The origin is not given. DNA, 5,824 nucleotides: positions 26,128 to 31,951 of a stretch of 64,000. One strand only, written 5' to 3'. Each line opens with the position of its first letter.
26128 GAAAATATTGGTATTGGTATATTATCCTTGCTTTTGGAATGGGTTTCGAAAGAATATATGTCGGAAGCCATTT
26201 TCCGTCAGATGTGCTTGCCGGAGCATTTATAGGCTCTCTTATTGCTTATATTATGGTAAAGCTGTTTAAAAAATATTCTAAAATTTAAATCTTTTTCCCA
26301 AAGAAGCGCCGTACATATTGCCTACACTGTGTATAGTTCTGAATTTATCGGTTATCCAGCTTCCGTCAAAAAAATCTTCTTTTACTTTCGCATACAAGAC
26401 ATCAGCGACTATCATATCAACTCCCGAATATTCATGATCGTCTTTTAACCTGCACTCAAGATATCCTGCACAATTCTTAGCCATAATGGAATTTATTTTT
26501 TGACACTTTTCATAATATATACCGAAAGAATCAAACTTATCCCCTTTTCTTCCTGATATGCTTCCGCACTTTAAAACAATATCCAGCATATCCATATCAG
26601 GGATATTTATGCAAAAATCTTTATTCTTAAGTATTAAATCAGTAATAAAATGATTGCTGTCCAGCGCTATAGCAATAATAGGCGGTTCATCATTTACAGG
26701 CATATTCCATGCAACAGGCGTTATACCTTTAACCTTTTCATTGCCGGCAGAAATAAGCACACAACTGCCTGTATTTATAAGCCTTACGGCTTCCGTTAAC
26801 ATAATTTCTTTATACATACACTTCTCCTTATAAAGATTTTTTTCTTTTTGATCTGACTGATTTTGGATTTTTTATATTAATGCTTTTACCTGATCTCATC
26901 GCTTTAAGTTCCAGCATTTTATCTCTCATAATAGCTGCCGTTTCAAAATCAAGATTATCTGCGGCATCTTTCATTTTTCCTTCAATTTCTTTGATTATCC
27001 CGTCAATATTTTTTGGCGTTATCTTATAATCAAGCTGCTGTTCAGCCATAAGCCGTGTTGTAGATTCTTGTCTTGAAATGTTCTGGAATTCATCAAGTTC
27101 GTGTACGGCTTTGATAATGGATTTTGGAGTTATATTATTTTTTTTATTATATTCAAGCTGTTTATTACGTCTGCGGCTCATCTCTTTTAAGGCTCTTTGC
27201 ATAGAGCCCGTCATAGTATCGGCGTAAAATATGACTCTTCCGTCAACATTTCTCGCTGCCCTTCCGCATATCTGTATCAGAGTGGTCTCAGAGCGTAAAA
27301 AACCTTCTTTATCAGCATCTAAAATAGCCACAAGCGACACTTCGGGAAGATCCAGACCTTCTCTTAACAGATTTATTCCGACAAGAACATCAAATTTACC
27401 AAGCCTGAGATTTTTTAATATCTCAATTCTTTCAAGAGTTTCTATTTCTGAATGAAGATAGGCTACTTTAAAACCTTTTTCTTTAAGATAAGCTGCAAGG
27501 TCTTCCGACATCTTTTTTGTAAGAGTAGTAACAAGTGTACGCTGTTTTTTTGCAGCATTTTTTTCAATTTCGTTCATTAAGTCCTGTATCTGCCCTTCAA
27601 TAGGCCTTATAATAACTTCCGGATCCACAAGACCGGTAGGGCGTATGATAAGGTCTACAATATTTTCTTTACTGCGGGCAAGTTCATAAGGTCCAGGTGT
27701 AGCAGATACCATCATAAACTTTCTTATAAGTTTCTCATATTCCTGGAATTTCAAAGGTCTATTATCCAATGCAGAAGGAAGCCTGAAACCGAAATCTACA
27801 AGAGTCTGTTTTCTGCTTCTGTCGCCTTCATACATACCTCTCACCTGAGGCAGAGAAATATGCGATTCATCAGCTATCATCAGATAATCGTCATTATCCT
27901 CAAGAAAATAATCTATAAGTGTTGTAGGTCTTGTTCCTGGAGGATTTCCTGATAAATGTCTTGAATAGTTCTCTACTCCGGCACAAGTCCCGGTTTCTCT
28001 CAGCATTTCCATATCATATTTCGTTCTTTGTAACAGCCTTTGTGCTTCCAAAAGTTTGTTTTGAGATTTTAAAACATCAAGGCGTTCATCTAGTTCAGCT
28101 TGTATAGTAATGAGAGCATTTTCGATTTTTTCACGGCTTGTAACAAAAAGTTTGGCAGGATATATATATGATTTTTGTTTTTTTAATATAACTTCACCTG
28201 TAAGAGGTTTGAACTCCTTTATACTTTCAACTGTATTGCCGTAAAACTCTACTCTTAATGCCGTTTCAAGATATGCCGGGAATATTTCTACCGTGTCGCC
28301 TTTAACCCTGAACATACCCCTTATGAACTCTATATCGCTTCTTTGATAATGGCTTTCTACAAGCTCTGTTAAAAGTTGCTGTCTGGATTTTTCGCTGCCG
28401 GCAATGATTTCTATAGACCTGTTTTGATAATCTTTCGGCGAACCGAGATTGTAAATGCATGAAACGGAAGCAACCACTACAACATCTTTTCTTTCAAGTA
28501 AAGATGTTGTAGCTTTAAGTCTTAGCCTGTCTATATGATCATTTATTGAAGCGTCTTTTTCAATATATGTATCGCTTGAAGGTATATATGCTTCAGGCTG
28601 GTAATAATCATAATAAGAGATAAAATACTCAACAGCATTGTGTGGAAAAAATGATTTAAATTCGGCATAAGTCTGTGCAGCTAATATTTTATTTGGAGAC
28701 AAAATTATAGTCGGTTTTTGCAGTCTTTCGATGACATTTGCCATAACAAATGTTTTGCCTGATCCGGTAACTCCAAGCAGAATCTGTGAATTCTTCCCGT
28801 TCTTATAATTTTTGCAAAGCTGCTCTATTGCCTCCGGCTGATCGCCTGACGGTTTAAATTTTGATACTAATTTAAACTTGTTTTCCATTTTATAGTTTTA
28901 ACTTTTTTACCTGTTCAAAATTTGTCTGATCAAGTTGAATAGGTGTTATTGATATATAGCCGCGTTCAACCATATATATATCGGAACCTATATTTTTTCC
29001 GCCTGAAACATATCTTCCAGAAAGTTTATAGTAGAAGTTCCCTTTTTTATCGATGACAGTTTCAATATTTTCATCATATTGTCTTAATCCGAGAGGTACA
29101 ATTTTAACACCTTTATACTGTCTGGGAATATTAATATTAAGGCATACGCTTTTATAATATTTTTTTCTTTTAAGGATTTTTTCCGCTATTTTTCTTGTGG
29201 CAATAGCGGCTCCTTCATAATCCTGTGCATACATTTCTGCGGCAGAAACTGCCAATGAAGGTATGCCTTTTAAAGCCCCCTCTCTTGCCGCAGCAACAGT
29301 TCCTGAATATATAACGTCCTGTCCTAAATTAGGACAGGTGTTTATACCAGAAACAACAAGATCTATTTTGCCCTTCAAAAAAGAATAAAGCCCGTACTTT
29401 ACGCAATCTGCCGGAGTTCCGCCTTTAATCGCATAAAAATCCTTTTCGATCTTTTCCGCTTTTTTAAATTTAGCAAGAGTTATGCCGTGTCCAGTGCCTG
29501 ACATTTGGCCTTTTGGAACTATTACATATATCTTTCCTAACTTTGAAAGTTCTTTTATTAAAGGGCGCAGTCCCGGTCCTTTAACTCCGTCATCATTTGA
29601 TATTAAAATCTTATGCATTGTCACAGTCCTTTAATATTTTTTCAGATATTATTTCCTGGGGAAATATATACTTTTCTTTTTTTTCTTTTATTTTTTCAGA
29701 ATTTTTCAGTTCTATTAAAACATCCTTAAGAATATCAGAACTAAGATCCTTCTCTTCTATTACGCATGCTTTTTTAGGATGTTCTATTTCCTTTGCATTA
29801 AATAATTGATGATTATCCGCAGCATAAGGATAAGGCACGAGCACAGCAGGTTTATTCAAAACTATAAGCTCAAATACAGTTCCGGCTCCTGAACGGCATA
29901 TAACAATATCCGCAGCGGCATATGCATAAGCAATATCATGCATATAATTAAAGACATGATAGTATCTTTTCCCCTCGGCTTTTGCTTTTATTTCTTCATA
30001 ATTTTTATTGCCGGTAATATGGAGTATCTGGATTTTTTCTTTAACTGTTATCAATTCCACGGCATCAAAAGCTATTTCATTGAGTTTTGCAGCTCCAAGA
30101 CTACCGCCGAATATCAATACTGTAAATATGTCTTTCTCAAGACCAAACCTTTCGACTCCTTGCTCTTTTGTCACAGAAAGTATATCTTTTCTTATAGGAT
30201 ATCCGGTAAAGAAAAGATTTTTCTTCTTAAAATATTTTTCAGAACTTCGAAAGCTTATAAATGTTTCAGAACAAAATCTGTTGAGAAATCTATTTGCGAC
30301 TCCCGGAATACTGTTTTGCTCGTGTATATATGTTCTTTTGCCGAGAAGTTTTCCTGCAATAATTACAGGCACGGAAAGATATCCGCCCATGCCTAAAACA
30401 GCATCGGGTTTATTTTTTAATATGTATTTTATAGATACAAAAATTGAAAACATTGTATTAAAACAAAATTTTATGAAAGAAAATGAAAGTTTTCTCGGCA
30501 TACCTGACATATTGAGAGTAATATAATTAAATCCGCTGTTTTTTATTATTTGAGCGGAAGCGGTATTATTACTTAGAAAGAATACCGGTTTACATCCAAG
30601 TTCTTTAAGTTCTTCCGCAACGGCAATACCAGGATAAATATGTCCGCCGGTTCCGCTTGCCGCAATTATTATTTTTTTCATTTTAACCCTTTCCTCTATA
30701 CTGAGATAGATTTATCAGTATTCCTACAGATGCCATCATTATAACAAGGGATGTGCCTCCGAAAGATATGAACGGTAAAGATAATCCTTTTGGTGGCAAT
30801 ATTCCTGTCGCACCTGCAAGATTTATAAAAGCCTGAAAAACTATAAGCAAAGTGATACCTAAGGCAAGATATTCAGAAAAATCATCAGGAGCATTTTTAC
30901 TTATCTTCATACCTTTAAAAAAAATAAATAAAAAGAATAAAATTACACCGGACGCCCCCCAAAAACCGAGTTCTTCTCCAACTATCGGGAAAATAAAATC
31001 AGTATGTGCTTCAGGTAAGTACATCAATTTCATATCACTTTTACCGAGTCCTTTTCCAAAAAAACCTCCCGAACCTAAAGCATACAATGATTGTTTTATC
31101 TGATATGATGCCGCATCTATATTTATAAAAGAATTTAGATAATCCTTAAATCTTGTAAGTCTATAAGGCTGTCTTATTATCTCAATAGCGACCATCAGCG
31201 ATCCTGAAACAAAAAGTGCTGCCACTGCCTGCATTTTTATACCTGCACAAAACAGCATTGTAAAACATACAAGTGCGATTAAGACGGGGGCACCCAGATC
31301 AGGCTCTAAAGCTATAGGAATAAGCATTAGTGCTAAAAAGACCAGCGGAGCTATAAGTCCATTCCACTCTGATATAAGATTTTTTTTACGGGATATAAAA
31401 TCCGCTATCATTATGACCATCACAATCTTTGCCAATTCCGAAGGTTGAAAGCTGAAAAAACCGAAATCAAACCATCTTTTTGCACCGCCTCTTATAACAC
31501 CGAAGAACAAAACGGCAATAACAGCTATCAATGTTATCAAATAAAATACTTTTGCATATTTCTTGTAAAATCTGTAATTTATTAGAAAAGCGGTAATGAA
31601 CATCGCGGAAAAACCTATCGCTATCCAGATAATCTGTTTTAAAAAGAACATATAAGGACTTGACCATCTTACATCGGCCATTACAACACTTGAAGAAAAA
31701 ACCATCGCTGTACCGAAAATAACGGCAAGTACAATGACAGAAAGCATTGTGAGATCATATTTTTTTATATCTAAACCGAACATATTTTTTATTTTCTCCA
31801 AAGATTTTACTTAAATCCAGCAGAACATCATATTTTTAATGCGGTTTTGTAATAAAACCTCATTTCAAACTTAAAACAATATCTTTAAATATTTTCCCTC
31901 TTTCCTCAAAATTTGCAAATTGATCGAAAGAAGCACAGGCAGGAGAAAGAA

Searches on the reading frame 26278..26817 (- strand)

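Call 27: search_protein_families(library=pfam, proteins=[window:26278-26817:-], max_evalue=0.00001)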
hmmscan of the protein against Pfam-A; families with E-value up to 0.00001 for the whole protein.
window:26278-26817:- (179 aa): 1 family
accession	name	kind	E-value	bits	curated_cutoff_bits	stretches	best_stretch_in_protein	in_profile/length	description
PF01613.24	Flavin_Reduct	-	1.2e-21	77.8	27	1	15-162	5-152/153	Flavin reductase like domain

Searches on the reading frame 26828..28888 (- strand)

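Call 27: search_protein_families(library=pfam, proteins=[window:26828-28888:-], max_evalue=0.00001)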
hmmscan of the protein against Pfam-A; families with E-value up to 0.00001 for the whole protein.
window:26828-28888:- (686 aa): 6 families
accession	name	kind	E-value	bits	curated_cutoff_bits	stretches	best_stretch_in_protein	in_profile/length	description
PF17757.6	UvrB_inter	-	4.2e-29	100.9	22.9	1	160-248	2-91/91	UvrB interaction domain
PF00271.37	Helicase_C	-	1.8e-21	76.9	23.5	1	434-547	3-109/110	Helicase conserved C-terminal domain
PF12344.14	UvrB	-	2.7e-19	69.2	27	1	554-595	1-42/43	Ultra-violet resistance protein B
PF04851.21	ResIII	-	4.7e-14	53.1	22.5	1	11-87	2-83/164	Type III restriction enzyme, res subunit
PF00270.35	DEAD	-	4.2e-09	36.8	26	1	17-119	4-109/167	DEAD/DEAH box helicase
PF02151.25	UVR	-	1.9e-07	31.1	21.5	1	631-663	3-35/36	UvrB/uvrC motif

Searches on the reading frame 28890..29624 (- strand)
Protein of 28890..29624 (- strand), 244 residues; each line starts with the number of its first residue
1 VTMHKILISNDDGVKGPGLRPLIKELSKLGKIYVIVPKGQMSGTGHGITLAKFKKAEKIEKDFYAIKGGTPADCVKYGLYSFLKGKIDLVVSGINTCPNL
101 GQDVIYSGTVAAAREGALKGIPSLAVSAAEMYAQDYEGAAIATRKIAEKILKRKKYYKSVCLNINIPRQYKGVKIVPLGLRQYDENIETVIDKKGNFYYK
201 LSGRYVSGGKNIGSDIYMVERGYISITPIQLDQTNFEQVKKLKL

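Call 27: search_protein_families(library=pfam, proteins=[window:28890-29624:-], max_evalue=0.00001)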
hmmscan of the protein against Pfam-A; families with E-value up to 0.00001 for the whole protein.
window:28890-29624:- (244 aa): 1 family
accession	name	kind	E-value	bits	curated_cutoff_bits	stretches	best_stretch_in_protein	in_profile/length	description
PF01975.23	SurE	-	9.7e-52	175.9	22.1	1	6-184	1-188/189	Survival protein SurE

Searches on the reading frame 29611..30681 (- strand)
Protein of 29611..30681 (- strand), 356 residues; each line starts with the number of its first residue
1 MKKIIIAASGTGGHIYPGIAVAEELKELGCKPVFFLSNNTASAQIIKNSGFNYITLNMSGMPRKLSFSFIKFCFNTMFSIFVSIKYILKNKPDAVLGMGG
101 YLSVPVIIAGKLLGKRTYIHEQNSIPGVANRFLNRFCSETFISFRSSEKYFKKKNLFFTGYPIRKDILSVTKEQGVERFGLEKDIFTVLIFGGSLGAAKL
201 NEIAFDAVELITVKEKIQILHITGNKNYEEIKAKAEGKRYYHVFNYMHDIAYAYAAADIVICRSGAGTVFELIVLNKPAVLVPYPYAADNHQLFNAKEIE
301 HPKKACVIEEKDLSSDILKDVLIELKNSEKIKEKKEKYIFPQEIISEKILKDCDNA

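Call 27: search_protein_families(library=pfam, proteins=[window:29611-30681:-], max_evalue=0.00001)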
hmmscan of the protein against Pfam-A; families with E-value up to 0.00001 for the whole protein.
window:29611-30681:- (356 aa): 2 families
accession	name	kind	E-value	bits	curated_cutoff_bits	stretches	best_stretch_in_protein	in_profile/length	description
PF04101.22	Glyco_tran_28_C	-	5.2e-41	140.9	22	1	187-337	1-153/166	Glycosyltransferase family 28 C-terminal domain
PF03033.26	Glyco_transf_28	-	1e-33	116.8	26.2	1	4-141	1-138/139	Glycosyltransferase family 28 N-terminal domain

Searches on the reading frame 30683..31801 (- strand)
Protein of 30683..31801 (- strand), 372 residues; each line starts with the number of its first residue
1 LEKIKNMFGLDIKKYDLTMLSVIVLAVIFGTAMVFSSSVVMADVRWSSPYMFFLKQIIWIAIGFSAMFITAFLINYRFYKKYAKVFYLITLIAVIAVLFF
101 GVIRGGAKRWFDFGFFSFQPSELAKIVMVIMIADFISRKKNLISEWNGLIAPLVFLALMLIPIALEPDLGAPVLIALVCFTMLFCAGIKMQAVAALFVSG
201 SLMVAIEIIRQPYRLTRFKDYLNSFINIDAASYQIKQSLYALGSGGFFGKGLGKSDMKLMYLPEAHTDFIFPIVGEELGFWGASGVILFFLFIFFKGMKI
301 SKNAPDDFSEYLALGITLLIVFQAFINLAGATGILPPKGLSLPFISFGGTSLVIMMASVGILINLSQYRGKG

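Call 27: search_protein_families(library=pfam, proteins=[window:30683-31801:-], max_evalue=0.00001)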
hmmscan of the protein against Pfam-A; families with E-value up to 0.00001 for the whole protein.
window:30683-31801:- (372 aa): 1 family
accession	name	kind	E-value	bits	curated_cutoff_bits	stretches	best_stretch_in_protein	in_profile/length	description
PF01098.24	FTSW_RODA_SPOVE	-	2.4e-105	352.9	26.4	1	19-369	4-354/356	Cell cycle protein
